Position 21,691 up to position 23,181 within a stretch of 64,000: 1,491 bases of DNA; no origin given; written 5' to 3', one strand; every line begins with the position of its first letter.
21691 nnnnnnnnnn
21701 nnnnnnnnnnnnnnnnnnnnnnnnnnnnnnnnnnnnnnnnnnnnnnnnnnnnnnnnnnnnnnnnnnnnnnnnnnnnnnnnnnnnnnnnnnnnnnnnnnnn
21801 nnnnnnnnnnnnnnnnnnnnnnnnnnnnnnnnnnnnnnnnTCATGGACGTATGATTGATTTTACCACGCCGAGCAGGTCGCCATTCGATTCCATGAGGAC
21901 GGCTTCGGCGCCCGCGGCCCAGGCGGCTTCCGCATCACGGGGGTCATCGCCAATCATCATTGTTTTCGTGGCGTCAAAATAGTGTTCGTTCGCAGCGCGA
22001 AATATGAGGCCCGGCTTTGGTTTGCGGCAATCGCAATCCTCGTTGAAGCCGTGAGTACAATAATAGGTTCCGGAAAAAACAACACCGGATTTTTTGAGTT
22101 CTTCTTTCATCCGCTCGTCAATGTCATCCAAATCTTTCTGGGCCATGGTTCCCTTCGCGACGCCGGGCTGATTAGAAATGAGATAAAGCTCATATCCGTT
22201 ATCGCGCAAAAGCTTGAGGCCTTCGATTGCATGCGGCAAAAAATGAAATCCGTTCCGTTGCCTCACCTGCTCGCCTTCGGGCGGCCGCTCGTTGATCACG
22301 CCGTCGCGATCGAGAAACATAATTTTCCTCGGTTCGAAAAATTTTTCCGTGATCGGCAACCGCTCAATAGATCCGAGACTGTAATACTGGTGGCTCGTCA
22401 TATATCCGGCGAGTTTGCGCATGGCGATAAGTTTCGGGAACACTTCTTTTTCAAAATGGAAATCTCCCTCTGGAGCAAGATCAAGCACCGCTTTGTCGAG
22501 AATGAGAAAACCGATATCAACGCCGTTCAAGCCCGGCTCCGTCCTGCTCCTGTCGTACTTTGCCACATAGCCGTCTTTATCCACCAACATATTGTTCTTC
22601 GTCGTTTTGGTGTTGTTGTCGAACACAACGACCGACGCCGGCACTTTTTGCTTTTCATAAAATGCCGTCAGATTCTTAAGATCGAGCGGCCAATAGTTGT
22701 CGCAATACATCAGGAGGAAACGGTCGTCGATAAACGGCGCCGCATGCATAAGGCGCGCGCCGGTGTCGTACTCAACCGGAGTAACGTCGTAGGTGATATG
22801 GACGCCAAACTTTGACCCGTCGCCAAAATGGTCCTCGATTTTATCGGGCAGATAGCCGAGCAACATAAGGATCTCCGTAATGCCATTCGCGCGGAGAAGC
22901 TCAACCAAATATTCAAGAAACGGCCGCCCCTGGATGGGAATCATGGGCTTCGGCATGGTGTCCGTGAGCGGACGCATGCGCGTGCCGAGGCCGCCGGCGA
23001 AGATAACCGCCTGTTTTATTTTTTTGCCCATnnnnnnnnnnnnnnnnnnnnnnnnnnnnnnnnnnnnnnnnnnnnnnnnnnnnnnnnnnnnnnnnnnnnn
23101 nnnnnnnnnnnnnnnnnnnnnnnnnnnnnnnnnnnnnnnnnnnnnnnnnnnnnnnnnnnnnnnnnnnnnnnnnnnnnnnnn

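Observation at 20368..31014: Complete GDP-D-glycero-alpha-D-manno-heptose pathway with a fused HddC-GmhB enzyme and 6-deoxyheptose-type tailoring genes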

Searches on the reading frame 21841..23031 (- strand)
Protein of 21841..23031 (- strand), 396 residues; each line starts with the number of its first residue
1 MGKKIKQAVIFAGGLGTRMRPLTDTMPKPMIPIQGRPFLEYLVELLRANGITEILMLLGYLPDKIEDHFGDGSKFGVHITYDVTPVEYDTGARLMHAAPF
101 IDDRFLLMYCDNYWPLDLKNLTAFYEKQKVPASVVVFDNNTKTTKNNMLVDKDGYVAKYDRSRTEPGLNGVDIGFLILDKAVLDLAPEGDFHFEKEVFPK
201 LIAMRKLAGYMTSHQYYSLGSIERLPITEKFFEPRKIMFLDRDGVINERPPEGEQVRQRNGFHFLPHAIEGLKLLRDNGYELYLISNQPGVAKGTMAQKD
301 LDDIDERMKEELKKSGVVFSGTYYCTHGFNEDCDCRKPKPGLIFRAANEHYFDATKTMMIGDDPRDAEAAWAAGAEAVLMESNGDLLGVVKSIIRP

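Call 3: search_protein_families(library=pfam, proteins=[window:21841-23031:-])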
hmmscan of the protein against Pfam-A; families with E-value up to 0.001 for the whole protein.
window:21841-23031:- (396 aa): 7 families
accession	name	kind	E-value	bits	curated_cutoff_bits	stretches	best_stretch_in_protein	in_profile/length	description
PF00483.29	NTP_transferase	-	2.1e-18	67.2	21.2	1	8-142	2-141/245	Nucleotidyl transferase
PF12804.13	NTP_transf_3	-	1.2e-10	42.2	27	1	8-139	1-125/160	MobA-like NTP transferase domain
PF13242.12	Hydrolase_like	-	1.7e-09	37.9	22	1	335-382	2-50/75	HAD-hyrolase-like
PF00702.32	Hydrolase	-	5.8e-08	33.8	26.4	1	264-374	99-191/191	haloacid dehalogenase-like hydrolase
PF13419.12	HAD_2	-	7e-08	33.2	23.8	1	330-378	128-176/178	Haloacid dehalogenase-like hydrolase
PF08645.17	PNK3P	-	3.4e-06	27.3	22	1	236-362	1-125/161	Polynucleotide kinase 3 phosphatase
PF13344.12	Hydrolase_6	-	0.00011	22.6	27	1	239-299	2-50/101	Haloacid dehalogenase-like hydrolase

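Call 4: search_protein_families(library=ncbifam, proteins=[window:21841-23031:-])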
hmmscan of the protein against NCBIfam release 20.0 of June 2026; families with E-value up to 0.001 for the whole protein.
window:21841-23031:- (396 aa): 42 families (the best 25 are shown)
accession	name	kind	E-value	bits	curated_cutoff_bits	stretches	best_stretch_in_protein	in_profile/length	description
NF006506.0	PRK08942.1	equivalog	7e-39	133.2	178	1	235-381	3-148/182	D-glycero-beta-D-manno-heptose 1,7-bisphosphate 7-phosphatase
TIGR01656.1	Histidinol-ppas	subfamily_domain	4.1e-38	130.6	84.15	1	237-380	2-146/149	histidinol-phosphate phosphatase domain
TIGR00213.1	GmhB_yaeD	subfamily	3.5e-32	111.5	149.6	1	236-379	2-148/176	D-glycero-beta-D-manno-heptose 1,7-bisphosphate 7-phosphatase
NF052502.1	man1P_GTase_Rv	exception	7.3e-30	104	440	1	7-221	2-219/352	mannose-1-phosphate guanylyltransferase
NF045761.1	NAMPUrTaseMurU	equivalog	9.8e-30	104.1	250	1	7-226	2-221/226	N-acetylmuramate alpha-1-phosphate uridylyltransferase MurU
TIGR03992.1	Arch_glmU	subfamily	1.9e-28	99.5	292.1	1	7-185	2-175/393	bifunctional sugar-1-phosphate nucleotidylyltransferase/acetyltransferase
TIGR01662.1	HAD-SF-IIIA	subfamily_domain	9.6e-27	93.8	44.6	1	236-381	1-139/141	HAD-IIIA family hydrolase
NF041313.1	UDPGP_AglF_Halo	equivalog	2.4e-26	92.7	400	1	7-184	2-180/234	UTP--glucose-1-phosphate uridylyltransferase AglF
NF003937.0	PRK05446.1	equivalog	6.5e-26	91.2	443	1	235-381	3-149/355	bifunctional histidinol-phosphatase/imidazoleglycerol-phosphate dehydratase HisB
TIGR01261.1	hisB_Nterm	equivalog_domain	1.2e-24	86.6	140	1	236-370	2-136/161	histidinol-phosphatase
NF050049.1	HBPPhtaseGmhB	domain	2.1e-24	86.2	250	1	235-379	3-142/171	D-glycero-alpha-D-manno-heptose-1,7-bisphosphate 7-phosphatase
NF049965.1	GlMnHpPGnyltfHddC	equivalog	3.6e-23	82.3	300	1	6-194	1-184/221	D-glycero-D-manno-heptose 1-phosphate guanosyltransferase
NF005264.0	PRK06769.1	equivalog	1.8e-22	79.9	217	1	236-381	5-137/175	HAD-IIIA family hydrolase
TIGR02623.1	G1P_cyt_trans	equivalog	9.7e-21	74.4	300.25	2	7-82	2-77/255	glucose-1-phosphate cytidylyltransferase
TIGR01208.1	rmlA_long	equivalog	8.6e-20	70.9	320.25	1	8-136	2-132/353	glucose-1-phosphate thymidylyltransferase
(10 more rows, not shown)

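Call 14: search_solved_structures(query=window:21841-23031:-, max_evalue=0.00001)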
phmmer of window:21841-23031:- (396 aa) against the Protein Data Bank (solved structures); distinct sequences matched with E-value up to 0.00001: 57.
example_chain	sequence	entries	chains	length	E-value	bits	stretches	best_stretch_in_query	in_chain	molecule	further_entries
8x7s_B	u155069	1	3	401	1.1e-27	100.3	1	7-218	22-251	UTP--glucose-1-phosphate uridylyltransferase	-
4y7t_A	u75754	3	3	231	5.5e-24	88.1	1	7-232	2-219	Nucleotidyl transferase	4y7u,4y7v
2gmw_A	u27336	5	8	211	1.5e-20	76.8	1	214-378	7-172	D,D-heptose 1,7-bisphosphate phosphatase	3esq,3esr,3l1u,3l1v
7whr_B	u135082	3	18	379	3.8e-20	75.5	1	7-211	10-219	Nucleotidyl transferase family protein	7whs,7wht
3l8e_A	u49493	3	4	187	4.6e-20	75.2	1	238-378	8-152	D,D-heptose 1,7-bisphosphate phosphatase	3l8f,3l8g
6jq8_A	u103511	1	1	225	1.5e-19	73.5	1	8-220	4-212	Putative 6-deoxy-D-mannoheptose pathway protein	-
5xhw_A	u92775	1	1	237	1.6e-19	73.4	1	7-220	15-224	Putative 6-deoxy-D-mannoheptose pathway protein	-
2fpr_A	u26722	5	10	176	3.1e-19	72.5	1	235-375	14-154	Histidine biosynthesis bifunctional protein hisB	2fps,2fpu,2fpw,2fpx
3l8h_A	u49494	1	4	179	7.5e-18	67.9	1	236-382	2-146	Putative haloacid dehalogenase-like hydrolase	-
4pnh_A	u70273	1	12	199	1.1e-17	67.4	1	234-377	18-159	D,D-heptose 1,7-bisphosphate phosphatase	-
8hhd_A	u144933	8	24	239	3.5e-17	65.7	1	7-231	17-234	Nucleotidyl transferase | N-acetylmuramate alpha-1-phosphate uridylyltransferase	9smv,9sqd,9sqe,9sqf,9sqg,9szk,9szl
7x8j_A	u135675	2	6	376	3.8e-16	62.3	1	7-209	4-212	Mannose-1-phosphate guanylyltransferase 1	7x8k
8yre_D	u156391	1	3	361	4.4e-16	62.1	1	7-209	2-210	Mannose-1-phosphate guanylyltransferase 1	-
1jyk_A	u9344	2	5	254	1.2e-14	57.4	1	7-97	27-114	CTP:phosphocholine Cytidylyltransferase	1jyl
1h5r_A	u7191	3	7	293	3.4e-13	52.6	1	4-186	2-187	GLUCOSE-1-PHOSPHATE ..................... | Glucose-1-phosphate thymidylyltransferase 1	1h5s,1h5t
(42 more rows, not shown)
